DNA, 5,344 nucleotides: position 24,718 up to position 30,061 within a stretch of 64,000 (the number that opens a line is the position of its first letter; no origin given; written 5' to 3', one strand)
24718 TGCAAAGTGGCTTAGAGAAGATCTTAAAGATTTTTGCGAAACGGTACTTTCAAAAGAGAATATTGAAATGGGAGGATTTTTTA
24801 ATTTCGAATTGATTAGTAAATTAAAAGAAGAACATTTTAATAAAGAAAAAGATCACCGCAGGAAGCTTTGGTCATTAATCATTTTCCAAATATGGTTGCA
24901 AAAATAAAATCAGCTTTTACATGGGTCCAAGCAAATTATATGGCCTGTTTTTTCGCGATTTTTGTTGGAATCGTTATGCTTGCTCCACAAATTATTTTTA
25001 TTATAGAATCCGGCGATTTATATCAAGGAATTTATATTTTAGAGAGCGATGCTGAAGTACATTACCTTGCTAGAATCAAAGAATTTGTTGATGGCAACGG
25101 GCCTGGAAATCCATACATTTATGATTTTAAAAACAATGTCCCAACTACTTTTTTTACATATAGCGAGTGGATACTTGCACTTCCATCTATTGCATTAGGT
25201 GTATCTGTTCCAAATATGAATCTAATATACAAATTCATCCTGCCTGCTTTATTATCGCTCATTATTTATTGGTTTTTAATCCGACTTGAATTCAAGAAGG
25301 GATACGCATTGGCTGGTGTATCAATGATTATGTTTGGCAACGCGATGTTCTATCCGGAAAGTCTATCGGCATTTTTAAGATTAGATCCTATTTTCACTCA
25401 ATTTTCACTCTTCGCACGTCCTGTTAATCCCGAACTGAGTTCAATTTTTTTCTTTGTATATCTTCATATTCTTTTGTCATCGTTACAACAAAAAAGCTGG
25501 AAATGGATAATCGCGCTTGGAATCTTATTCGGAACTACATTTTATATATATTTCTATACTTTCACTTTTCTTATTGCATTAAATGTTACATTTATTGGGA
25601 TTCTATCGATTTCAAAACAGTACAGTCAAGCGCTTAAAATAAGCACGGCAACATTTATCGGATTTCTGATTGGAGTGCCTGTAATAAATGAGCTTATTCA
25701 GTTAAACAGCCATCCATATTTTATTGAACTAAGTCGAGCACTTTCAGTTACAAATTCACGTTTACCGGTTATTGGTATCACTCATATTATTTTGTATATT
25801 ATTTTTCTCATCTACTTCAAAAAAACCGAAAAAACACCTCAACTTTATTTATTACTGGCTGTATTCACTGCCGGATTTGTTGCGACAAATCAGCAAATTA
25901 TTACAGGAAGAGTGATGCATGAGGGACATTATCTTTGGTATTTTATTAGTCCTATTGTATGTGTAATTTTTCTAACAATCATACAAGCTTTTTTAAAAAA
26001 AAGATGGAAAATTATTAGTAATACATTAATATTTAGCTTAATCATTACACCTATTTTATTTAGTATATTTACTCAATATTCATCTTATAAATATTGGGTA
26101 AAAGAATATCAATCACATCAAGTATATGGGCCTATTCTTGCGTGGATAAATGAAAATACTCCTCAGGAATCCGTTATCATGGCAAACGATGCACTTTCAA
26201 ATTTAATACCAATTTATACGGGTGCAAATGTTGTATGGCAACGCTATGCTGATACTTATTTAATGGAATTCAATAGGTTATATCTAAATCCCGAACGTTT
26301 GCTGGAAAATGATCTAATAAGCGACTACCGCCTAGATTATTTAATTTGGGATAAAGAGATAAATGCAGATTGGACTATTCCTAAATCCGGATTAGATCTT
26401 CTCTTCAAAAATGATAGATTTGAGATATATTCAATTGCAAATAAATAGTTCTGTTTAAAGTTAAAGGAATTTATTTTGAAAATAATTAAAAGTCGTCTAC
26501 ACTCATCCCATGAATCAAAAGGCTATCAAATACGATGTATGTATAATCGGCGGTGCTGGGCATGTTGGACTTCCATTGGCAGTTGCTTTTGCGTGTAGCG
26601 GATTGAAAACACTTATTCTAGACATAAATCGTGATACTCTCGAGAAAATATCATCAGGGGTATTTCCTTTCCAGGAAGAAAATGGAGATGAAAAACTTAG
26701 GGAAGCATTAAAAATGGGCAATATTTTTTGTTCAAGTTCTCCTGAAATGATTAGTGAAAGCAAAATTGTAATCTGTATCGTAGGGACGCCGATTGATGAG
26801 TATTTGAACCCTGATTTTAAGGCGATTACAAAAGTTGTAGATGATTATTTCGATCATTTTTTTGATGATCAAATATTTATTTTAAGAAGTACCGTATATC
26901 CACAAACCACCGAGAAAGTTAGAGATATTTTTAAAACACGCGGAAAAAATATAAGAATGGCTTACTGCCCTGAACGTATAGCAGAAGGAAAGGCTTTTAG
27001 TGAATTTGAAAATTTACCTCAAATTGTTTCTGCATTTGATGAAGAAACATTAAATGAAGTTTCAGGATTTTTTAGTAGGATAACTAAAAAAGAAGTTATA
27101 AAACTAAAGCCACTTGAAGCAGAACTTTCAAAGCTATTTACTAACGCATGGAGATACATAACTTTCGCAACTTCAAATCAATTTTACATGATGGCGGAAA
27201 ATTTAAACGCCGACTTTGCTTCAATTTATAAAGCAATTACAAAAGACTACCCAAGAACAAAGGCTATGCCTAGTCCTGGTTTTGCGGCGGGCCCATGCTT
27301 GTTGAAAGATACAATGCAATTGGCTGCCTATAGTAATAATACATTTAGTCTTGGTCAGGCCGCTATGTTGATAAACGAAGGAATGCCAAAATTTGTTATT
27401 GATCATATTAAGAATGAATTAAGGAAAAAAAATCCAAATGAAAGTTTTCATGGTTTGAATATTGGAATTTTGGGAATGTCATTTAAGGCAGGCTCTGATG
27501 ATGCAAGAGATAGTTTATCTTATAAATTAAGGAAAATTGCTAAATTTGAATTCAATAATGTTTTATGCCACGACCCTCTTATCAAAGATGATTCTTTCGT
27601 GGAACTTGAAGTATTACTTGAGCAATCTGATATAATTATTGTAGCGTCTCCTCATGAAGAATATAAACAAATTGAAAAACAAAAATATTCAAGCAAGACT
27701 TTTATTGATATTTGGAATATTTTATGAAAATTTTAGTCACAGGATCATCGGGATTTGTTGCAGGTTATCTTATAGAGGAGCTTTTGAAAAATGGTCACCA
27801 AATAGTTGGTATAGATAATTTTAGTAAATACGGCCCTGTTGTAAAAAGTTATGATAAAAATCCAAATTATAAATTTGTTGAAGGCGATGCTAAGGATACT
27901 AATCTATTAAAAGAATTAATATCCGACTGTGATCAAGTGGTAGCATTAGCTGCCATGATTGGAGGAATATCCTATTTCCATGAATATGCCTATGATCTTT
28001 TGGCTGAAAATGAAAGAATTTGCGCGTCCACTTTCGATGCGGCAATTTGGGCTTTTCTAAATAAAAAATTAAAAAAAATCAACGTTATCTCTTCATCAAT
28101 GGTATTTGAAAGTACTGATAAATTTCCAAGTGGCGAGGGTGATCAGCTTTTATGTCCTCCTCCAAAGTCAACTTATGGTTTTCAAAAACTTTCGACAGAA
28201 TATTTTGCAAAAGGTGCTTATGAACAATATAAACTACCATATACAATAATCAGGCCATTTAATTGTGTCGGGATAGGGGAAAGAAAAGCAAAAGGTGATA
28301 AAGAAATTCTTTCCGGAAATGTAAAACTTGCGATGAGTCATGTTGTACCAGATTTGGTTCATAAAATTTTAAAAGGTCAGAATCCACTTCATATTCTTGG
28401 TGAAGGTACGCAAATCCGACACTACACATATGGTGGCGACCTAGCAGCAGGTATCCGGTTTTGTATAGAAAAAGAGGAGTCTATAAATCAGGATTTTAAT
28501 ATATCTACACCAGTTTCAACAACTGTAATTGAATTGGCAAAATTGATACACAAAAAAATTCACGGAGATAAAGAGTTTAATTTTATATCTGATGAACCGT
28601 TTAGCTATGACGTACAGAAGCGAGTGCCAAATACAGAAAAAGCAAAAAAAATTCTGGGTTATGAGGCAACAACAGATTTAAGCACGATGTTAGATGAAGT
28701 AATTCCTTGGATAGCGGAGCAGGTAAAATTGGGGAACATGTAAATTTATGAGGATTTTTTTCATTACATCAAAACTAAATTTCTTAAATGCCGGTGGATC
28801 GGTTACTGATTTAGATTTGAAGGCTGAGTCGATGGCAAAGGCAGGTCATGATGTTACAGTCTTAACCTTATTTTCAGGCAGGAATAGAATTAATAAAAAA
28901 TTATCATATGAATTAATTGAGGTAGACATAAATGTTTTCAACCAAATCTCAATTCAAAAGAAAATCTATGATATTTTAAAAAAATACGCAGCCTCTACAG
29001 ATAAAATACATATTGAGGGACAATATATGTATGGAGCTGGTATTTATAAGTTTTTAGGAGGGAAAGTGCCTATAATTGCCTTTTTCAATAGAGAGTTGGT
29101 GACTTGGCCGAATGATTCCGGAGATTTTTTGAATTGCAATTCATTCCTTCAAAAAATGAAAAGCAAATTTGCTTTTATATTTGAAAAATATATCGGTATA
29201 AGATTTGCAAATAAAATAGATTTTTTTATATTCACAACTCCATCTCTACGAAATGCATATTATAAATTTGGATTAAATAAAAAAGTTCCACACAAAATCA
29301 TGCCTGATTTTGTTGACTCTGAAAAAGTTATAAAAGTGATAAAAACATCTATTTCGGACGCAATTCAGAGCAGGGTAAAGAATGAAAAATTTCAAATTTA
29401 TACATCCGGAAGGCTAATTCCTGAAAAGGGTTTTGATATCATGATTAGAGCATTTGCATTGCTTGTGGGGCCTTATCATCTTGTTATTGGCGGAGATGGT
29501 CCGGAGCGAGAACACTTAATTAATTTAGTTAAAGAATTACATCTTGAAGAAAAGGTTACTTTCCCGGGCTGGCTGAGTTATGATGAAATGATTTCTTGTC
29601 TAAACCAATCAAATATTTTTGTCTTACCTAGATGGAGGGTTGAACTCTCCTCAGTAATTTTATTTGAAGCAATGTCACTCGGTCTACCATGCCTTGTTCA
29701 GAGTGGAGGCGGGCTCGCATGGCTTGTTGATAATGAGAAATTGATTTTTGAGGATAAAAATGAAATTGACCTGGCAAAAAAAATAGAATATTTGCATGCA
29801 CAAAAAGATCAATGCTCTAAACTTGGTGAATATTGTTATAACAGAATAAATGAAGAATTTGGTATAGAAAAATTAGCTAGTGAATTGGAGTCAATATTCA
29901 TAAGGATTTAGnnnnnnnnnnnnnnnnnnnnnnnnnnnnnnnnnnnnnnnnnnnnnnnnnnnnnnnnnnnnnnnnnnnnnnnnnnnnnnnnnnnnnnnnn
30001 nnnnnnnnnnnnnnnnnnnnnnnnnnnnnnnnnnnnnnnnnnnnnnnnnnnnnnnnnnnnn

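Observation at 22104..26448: Recurring three-gene cassette GT2 / AsnB-family amidotransferase / large polytopic membrane protein (copy 1; copy 2 at 38007-42551)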

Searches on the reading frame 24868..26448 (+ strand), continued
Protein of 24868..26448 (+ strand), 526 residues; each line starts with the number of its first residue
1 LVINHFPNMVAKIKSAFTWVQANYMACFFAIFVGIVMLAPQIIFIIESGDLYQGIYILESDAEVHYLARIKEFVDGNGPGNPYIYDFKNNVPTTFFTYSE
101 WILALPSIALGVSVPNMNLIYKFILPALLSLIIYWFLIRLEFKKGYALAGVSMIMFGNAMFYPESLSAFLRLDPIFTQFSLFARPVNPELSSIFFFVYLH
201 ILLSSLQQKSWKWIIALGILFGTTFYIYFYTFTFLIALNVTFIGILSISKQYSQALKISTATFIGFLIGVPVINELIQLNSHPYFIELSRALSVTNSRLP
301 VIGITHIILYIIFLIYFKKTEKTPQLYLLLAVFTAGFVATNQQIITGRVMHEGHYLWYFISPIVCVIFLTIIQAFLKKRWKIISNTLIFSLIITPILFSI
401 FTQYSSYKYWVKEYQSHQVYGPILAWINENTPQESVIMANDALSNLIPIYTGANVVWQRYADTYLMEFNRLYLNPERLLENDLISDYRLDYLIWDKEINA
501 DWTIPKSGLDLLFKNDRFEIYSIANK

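Call 84: search_protein_families(library=pfam, proteins=[P0176, P0213, P0279, P0224, P0189, P0165, P0195, P0241, P0253, P0298], max_evalue=0.01)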
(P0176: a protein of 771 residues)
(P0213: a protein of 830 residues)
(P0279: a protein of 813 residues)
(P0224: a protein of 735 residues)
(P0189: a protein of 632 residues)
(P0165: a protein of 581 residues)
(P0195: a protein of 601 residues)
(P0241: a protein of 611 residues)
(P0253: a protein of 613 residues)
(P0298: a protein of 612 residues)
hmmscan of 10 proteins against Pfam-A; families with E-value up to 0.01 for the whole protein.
P0176 (771 aa): 4 families
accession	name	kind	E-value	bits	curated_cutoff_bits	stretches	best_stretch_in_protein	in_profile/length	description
PF00535.33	Glycos_transf_2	-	6.6e-29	101.4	23.3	1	8-177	1-168/168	Glycosyl transferase family 2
PF10111.15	Glyco_tranf_2_2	-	4.5e-11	43.2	27.3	1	8-140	1-136/276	Glycosyltransferase like family 2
PF13641.12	Glyco_tranf_2_3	-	4.8e-09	37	27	1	6-113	2-111/230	Glycosyltransferase like family 2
PF13704.12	Glyco_tranf_2_4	-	0.0026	18.6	27.5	1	24-106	7-89/98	Glycosyl transferase family 2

P0213 (830 aa): 3 families
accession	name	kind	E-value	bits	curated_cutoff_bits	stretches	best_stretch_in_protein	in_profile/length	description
PF00535.33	Glycos_transf_2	-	1.4e-27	97.2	23.3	1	8-138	1-128/168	Glycosyl transferase family 2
PF13641.12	Glyco_tranf_2_3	-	5.9e-08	33.4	27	1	7-205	3-206/230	Glycosyltransferase like family 2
PF10111.15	Glyco_tranf_2_2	-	2.1e-05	24.6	27.3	1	8-112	1-103/276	Glycosyltransferase like family 2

P0279 (813 aa): 3 families
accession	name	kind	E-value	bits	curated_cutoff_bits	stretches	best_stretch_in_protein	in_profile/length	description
PF00535.33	Glycos_transf_2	-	8.7e-24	84.8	23.3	1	6-139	2-137/168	Glycosyl transferase family 2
PF14258.12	DUF4350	-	0.0015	19.2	30.4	1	42-124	2-81/181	Domain of unknown function (DUF4350)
PF13704.12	Glyco_tranf_2_4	-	0.0016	19.3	27.5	1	37-93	21-81/98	Glycosyl transferase family 2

P0224 (735 aa): 1 family
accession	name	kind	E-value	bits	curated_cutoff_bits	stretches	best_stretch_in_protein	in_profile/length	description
PF04138.20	GtrA_DPMS_TM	-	5.7e-16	59.2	26.1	1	16-130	1-117/117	GtrA/DPMS, transmembrane domain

P0189 (632 aa): 2 families
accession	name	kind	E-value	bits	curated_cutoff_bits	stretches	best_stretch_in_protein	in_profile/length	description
PF04138.20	GtrA_DPMS_TM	-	1.1e-19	71.2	26.1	1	23-136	4-117/117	GtrA/DPMS, transmembrane domain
PF13231.12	PMT_2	-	0.0033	18.1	26.1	1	307-380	76-150/160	Dolichyl-phosphate-mannose-protein mannosyltransferase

P0165 (581 aa): 0 families

P0195 (601 aa): 0 families

P0241 (611 aa): 0 families

P0253 (613 aa): 0 families

P0298 (612 aa): 0 families

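Call 98: search_protein_families(library=pfam, alignment_id=A7, max_evalue=0.001)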
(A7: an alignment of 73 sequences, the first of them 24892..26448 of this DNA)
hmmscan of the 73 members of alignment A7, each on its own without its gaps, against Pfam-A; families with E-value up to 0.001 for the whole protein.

A. member 1, window:24892-26448:+ (518 aa): 0 families

B. families by the number of members that match (of 73 scanned): 8 families
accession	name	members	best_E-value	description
PF14897.12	EpsG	2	2.3e-05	EpsG family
PF00535.33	Glycos_transf_2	1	6.6e-29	Glycosyl transferase family 2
PF04138.20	GtrA_DPMS_TM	1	5.7e-16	GtrA/DPMS, transmembrane domain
PF10111.15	Glyco_tranf_2_2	1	4.5e-11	Glycosyltransferase like family 2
PF13641.12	Glyco_tranf_2_3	1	4.8e-09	Glycosyltransferase like family 2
PF10034.15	Dpy19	1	2e-05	Q-cell neuroblast polarisation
PF13231.12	PMT_2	1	0.00012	Dolichyl-phosphate-mannose-protein mannosyltransferase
PF01757.29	Acyl_transf_3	1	0.00021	Acyltransferase domain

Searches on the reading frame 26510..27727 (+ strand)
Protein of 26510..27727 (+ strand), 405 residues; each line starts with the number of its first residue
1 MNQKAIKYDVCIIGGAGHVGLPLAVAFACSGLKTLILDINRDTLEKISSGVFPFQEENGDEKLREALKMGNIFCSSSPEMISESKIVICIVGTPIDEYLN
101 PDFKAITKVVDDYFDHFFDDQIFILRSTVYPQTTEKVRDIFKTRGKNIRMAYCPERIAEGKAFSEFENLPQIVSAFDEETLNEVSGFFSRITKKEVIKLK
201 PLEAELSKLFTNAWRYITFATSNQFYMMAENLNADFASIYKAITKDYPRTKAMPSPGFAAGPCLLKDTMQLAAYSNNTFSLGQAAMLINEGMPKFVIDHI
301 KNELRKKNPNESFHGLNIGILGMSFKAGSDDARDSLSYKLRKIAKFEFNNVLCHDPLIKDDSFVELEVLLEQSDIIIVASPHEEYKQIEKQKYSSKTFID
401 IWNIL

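Call 7: search_protein_families(library=pfam, proteins=[window:26510-27727:+], max_evalue=0.001)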
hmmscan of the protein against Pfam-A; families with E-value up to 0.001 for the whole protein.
window:26510-27727:+ (405 aa): 3 families
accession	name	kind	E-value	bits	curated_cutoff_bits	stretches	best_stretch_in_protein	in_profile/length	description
PF03721.20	UDPG_MGDP_dh_N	-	1.9e-31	109.5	27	1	10-181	3-180/187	UDP-glucose/GDP-mannose dehydrogenase family, NAD binding domain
PF03720.21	UDPG_MGDP_dh_C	-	4.6e-13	49.9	30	1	319-405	1-101/103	UDP-glucose/GDP-mannose dehydrogenase family, UDP binding domain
PF00984.24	UDPG_MGDP_dh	-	3.2e-11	43.6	25.4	1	203-289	2-92/94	UDP-glucose/GDP-mannose dehydrogenase family, central domain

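Call 65: search_protein_families(library=ncbifam, proteins=[window:26510-27727:+], max_evalue=1e-20)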
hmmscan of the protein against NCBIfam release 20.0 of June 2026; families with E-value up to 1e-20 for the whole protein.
window:26510-27727:+ (405 aa): 6 families
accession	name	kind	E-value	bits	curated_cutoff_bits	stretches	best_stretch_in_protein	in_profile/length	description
TIGR03026.1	NDP-sugDHase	subfamily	5.1e-80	269.2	189.8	1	11-394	4-400/413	nucleotide sugar dehydrogenase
NF040825.1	UDPMaNacDH_Arch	equivalog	1.6e-50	172.2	750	1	12-393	5-385/418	UDP-N-acetyl-D-mannosamine dehydrogenase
NF008286.0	PRK11064.1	equivalog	7e-39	133.6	459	1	11-402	6-416/420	UDP-N-acetyl-D-mannosamine dehydrogenase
NF041297.1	UDPGDh_AglM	equivalog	5.8e-26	91.4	670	1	10-360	3-361/429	UDP-glucose 6-dehydrogenase AglM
NF047673.2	TeichurnBiosyTuaD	equivalog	5.4e-24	85.1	700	1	12-361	6-356/439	UDP-glucose 6-dehydrogenase TuaD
NF011729.0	PRK15182.1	equivalog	1.9e-23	83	592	1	10-390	9-396/425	Vi polysaccharide biosynthesis UDP-N-acetylglucosamine C-6 dehydrogenase TviB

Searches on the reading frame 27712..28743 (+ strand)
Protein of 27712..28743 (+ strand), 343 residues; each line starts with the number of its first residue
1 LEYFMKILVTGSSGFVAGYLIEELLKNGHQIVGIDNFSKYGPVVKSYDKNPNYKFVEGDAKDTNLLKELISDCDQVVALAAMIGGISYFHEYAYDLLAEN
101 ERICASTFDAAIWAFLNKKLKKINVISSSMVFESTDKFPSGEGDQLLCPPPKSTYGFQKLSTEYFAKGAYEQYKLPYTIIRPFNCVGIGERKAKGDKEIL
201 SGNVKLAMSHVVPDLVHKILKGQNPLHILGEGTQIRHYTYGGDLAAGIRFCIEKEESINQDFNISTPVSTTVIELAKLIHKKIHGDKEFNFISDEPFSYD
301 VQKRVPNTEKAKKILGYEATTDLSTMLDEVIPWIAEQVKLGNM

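Call 7: search_protein_families(library=pfam, proteins=[window:27712-28743:+], max_evalue=0.001)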
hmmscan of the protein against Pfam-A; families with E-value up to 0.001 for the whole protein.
window:27712-28743:+ (343 aa): 7 families
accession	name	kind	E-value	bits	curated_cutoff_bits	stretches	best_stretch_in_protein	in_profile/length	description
PF01370.27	Epimerase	-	1.5e-36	126.5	20.9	1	7-264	1-239/240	NAD dependent epimerase/dehydratase family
PF16363.11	GDP_Man_Dehyd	-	3.1e-29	102.9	27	1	8-329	1-331/332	GDP-mannose 4,6 dehydratase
PF13460.12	NAD_binding_10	-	2.1e-07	31.4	27.2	1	11-183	1-144/184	NAD(P)H-binding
PF07993.18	NAD_binding_4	-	4.5e-07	29.7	20.1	0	53-187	63-209/258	Male sterility protein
PF01073.25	3Beta_HSD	-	1.4e-05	24.7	22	1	8-86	1-80/280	3-beta hydroxysteroid dehydrogenase/isomerase family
PF04321.23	RmlD_sub_bind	-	5e-05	23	27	0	5-170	1-140/287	RmlD substrate binding domain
PF05368.20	NmrA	-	0.00019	21.6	27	1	6-81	4-78/298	NmrA-like family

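Call 65: search_protein_families(library=ncbifam, proteins=[window:27712-28743:+], max_evalue=1e-20)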
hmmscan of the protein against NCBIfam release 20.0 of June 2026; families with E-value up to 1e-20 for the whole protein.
window:27712-28743:+ (343 aa): 2 families
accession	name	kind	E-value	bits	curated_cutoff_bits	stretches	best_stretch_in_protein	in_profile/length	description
TIGR04180.1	EDH_00030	hypoth_equivalog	1.5e-26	93.1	475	1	7-320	1-295/297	NAD-dependent 4,6-dehydratase LegB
TIGR01179.1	galE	equivalog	7.3e-23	80.9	262.3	1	6-336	1-327/332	UDP-glucose 4-epimerase GalE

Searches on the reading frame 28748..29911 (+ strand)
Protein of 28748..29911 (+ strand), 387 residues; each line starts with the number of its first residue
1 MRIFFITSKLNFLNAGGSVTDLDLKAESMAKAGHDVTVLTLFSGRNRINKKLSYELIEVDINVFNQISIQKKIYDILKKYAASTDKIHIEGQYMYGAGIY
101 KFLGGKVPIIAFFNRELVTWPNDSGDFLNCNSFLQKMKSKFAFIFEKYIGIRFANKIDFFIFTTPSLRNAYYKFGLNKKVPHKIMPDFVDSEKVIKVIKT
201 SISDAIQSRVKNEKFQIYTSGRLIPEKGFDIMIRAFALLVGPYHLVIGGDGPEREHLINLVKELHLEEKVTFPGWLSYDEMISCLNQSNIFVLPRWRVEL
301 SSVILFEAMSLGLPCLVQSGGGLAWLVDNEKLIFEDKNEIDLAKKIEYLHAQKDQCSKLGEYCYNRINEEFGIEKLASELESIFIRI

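Call 7: search_protein_families(library=pfam, proteins=[window:28748-29911:+], max_evalue=0.001)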
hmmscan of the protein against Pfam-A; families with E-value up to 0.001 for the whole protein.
window:28748-29911:+ (387 aa): 5 families
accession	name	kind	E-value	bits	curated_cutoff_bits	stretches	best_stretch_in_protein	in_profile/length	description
PF00534.26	Glycos_transf_1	-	6.8e-31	107.5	26.4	1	208-365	9-171/172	Glycosyl transferases group 1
PF13692.12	Glyco_trans_1_4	-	6.9e-22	78.7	27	1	216-350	3-140/142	Glycosyl transferases group 1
PF13524.12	Glyco_trans_1_2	-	3e-07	30.9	25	1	257-380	27-142/144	Glycosyl transferase-like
PF13439.12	Glyco_transf_4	-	4.2e-06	27.3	28.5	1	16-179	2-158/170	Glycosyltransferase Family 4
PF20706.3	GT4-conflict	-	8.7e-05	22.1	26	1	207-330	190-323/385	Family 4 Glycosyltransferase in conflict systems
